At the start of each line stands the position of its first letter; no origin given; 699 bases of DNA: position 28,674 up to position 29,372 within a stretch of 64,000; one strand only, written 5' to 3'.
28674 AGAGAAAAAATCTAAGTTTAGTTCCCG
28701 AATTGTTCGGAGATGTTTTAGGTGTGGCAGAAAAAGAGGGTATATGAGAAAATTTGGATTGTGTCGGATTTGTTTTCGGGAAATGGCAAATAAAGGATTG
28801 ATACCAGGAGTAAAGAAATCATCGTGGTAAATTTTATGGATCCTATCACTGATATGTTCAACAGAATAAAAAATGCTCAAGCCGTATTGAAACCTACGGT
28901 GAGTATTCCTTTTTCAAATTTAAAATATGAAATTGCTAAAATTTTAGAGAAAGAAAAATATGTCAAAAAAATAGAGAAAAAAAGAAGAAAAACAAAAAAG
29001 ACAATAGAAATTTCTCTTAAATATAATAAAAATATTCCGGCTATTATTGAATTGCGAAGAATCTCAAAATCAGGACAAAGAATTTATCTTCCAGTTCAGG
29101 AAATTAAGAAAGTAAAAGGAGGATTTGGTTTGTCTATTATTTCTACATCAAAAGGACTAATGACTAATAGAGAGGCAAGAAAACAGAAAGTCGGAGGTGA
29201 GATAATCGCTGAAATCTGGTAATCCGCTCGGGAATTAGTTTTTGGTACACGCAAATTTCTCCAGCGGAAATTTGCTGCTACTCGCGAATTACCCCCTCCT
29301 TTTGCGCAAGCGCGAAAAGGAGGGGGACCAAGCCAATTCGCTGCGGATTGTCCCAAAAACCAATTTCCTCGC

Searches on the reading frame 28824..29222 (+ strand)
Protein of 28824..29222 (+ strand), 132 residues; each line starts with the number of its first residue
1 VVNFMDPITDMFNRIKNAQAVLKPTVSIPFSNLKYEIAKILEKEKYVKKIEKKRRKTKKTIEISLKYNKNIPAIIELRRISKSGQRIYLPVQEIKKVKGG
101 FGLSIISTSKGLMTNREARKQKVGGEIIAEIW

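Call 75: search_protein_families(library=pfam, proteins=[window:28824-29222:+], max_evalue=0.001)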
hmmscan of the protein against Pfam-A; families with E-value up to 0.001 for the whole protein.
window:28824-29222:+ (132 aa): 1 family
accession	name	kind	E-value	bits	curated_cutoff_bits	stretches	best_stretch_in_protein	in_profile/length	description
PF00410.24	Ribosomal_S8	-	1.2e-43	148.5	24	1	6-132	1-126/126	Ribosomal protein S8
